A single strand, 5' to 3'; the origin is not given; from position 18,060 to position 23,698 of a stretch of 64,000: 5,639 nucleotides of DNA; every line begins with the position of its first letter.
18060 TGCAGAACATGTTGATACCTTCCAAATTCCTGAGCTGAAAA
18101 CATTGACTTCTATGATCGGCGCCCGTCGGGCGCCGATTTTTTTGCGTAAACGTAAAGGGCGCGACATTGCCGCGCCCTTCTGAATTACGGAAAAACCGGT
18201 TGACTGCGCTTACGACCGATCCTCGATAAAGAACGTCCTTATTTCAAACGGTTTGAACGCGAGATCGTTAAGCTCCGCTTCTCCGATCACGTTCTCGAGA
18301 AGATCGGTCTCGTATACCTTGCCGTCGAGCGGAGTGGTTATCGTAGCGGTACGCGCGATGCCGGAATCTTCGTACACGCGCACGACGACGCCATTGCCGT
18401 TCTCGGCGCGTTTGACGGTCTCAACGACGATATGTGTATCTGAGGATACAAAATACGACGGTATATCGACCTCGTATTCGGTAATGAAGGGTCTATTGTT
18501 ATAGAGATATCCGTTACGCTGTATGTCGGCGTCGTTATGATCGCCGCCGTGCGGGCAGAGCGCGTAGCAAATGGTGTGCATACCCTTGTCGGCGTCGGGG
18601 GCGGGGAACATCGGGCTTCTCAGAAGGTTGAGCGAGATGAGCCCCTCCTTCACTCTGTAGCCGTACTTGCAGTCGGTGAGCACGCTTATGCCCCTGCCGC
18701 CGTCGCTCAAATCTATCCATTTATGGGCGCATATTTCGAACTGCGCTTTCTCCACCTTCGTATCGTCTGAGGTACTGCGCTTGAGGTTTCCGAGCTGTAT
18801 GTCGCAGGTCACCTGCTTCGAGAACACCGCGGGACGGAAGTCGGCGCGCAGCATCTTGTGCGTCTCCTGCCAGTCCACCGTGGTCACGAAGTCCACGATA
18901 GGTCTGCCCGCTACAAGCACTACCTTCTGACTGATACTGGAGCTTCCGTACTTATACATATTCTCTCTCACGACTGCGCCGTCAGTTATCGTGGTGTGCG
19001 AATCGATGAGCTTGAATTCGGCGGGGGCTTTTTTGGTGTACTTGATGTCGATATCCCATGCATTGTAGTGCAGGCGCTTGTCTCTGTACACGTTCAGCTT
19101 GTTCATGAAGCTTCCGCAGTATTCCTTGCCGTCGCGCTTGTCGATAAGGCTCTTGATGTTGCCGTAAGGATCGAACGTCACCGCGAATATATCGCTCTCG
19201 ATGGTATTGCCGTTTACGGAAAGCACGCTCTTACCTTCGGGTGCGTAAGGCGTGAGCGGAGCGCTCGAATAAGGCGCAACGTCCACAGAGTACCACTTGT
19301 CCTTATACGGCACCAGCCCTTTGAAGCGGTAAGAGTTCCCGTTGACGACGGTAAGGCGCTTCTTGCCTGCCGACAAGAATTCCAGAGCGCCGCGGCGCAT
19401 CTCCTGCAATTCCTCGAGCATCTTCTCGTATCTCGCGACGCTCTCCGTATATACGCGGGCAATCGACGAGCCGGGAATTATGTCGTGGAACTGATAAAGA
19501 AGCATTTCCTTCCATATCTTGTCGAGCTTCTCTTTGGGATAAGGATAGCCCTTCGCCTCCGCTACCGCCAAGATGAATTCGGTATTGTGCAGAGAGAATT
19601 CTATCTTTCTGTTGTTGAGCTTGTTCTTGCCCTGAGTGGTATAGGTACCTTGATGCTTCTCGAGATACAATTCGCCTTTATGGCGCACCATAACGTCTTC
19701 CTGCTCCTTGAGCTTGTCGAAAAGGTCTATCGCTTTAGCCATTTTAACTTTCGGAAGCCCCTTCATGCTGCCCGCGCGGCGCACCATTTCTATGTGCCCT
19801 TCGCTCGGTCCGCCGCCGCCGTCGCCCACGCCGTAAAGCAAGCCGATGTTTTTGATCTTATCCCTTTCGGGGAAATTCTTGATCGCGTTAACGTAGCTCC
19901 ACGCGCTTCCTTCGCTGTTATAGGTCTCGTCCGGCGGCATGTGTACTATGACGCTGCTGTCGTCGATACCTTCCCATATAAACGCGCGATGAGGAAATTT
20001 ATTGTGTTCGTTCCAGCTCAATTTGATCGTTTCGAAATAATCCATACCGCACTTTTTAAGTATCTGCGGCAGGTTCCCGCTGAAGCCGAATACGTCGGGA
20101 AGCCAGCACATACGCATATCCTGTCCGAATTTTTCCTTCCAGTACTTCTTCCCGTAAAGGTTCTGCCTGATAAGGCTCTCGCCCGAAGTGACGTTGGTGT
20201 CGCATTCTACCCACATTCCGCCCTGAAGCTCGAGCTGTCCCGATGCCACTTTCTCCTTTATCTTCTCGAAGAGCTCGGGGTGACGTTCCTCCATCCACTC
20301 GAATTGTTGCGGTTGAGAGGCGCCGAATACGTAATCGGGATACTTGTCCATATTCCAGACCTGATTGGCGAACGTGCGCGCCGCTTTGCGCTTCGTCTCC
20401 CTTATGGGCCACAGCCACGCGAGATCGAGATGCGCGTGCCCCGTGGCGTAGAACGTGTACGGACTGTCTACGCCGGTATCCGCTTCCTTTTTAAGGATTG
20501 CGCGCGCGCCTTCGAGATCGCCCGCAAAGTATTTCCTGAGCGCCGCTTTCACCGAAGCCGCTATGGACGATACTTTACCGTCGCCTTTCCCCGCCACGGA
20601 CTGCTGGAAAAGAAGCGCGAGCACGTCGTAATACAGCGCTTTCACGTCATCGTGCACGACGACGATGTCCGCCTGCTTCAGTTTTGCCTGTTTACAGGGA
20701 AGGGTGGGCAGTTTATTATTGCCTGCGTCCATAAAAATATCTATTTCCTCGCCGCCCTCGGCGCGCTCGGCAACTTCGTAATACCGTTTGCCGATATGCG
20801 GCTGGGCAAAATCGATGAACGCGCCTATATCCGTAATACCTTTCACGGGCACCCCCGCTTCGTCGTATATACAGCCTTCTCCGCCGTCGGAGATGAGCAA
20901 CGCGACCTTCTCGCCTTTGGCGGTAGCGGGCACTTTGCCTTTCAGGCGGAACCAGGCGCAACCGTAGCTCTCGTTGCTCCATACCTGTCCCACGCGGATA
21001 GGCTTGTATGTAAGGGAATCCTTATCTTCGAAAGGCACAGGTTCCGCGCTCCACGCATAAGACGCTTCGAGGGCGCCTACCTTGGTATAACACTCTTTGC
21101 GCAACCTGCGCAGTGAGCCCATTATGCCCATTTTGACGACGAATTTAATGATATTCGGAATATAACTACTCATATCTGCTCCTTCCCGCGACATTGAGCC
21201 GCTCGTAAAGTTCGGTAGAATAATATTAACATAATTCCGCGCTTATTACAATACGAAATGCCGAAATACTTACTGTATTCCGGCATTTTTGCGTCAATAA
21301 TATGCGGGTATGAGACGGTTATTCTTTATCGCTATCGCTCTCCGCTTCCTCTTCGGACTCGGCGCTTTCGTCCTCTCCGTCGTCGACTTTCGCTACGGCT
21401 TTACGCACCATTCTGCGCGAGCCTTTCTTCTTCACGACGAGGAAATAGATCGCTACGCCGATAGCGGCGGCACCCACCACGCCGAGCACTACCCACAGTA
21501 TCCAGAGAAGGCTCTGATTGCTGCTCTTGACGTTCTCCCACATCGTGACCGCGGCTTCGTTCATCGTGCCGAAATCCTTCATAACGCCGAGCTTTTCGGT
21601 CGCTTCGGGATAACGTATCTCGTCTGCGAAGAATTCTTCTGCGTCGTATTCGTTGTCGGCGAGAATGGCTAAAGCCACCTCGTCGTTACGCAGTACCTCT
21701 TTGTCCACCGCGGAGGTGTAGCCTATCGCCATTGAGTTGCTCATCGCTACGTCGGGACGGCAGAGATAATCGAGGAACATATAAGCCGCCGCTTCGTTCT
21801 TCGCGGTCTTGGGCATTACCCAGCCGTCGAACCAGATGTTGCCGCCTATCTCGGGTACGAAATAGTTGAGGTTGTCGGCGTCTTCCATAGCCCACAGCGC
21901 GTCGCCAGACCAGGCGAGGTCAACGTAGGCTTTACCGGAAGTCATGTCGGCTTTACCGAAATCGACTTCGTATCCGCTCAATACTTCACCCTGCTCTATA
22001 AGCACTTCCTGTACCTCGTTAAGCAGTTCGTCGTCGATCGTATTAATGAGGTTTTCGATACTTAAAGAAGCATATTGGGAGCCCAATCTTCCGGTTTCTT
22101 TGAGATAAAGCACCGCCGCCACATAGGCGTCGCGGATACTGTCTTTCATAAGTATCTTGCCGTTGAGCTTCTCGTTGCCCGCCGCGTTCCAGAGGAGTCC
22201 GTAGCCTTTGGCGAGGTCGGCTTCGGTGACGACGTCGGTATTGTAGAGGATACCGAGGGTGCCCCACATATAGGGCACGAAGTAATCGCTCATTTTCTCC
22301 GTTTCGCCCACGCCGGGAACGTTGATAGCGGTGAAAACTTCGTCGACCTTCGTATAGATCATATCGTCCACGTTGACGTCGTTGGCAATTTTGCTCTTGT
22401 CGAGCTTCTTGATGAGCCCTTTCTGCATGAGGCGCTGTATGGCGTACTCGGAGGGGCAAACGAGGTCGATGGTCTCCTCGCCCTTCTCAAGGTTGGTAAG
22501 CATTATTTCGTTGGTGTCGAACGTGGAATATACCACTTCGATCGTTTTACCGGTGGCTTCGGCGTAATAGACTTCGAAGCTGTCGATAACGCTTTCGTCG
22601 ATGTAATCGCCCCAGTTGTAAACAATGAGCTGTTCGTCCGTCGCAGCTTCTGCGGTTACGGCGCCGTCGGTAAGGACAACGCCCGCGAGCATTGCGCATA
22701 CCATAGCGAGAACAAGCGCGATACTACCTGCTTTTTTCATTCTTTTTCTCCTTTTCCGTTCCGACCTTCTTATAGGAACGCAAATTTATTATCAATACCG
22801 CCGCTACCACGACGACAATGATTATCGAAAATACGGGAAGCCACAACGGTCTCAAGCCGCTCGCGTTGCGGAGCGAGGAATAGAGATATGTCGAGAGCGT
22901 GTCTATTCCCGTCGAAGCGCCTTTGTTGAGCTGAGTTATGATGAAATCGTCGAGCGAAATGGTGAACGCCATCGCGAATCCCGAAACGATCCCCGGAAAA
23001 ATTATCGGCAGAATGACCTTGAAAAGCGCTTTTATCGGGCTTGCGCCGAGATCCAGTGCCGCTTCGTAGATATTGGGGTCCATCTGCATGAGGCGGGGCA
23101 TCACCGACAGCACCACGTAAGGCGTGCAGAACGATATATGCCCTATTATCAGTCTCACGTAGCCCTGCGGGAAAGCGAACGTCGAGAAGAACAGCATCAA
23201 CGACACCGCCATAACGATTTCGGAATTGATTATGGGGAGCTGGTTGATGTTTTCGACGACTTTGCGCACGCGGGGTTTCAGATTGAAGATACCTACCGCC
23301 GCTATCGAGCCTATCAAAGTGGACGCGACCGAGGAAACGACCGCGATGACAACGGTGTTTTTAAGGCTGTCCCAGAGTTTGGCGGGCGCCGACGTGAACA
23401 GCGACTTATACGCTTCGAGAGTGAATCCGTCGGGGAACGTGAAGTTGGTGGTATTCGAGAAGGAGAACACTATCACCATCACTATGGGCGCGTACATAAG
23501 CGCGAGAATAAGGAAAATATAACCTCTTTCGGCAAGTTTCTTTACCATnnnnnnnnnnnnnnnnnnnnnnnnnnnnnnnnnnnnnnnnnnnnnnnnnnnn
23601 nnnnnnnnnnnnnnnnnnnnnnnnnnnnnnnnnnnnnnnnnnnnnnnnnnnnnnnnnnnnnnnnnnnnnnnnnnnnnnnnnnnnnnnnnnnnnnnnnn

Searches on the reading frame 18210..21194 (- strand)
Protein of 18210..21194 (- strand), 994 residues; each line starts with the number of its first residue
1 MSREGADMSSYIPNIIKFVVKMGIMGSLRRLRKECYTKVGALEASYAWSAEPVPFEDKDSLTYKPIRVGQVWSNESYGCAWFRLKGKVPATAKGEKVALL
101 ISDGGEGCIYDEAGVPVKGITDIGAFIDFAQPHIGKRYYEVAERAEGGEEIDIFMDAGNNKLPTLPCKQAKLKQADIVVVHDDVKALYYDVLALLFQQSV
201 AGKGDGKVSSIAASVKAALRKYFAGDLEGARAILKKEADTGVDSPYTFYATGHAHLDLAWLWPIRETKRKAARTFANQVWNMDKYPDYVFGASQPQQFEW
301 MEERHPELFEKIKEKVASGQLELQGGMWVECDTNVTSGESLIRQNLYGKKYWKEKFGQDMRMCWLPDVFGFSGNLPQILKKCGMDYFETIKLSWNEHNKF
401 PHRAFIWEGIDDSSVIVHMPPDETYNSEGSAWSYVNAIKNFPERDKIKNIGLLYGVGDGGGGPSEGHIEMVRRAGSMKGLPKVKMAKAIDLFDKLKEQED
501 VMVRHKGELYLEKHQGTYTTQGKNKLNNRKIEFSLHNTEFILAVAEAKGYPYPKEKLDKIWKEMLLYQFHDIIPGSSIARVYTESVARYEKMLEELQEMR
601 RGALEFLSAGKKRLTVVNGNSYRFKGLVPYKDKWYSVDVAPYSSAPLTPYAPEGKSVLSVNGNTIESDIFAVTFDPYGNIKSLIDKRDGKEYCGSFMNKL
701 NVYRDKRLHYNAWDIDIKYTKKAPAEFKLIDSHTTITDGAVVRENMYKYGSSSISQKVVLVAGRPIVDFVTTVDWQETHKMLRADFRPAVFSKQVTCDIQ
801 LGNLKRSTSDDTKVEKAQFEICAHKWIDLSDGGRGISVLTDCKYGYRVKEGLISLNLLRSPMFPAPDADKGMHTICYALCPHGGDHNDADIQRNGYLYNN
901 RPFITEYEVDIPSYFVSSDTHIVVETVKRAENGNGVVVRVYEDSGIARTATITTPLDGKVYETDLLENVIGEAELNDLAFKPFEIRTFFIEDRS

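Call 26: search_protein_families(library=pfam, proteins=[window:18210-21194:-], max_evalue=0.001)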
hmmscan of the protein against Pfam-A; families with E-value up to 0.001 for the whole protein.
window:18210-21194:- (994 aa): 6 families
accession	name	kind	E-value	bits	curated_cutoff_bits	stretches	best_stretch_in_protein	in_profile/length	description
PF01074.27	Glyco_hydro_38N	-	9.6e-87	291.3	25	1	248-497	2-257/270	Glycosyl hydrolases family 38 N-terminal domain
PF07748.19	Glyco_hydro_38C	-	5.3e-49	167.7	25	1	665-866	1-205/206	Glycosyl hydrolases family 38 C-terminal domain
PF09261.16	Alpha-mann_mid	-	3.4e-28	98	31.1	1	512-607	1-96/96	Alpha mannosidase middle domain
PF17677.7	Glyco_hydro38C2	-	1.8e-14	54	22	1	921-988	1-72/72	Glycosyl hydrolases family 38 C-terminal beta sandwich domain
PF22907.2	Ams1-like_1st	-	3.5e-05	24.1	27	1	49-125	15-89/145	Alpha-mannosidase, jelly roll domain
PF03065.20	Glyco_hydro_57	-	3.6e-05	23.7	21.2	1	297-387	79-169/291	Glycosyl hydrolase family 57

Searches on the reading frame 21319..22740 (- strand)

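Call 26: search_protein_families(library=pfam, proteins=[window:21319-22740:-], max_evalue=0.001)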
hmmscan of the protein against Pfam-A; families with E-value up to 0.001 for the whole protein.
window:21319-22740:- (473 aa): 4 families
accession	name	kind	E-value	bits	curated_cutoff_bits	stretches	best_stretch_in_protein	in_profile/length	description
PF13416.11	SBP_bac_8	-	1.4e-21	77.9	27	1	59-355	6-271/279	Bacterial extracellular solute-binding protein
PF01547.30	SBP_bac_1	-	2e-14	54.8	26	1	58-331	17-305/307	Bacterial extracellular solute-binding protein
PF13343.11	SBP_bac_6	-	1.8e-09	37.9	24.6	1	91-349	4-224/245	Bacterial extracellular solute-binding protein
PF02030.20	Lipoprotein_8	-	1.5e-06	27.7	20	1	16-175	9-164/493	Hypothetical lipoprotein (MG045 family)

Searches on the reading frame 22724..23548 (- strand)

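Call 26: search_protein_families(library=pfam, proteins=[window:22724-23548:-], max_evalue=0.001)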
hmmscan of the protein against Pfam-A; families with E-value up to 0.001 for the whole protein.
window:22724-23548:- (274 aa): 1 family
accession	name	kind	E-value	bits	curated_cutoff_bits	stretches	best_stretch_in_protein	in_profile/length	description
PF00528.27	BPD_transp_1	-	1.6e-13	51.3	26.4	1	77-253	2-171/184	Binding-protein-dependent transport system inner membrane component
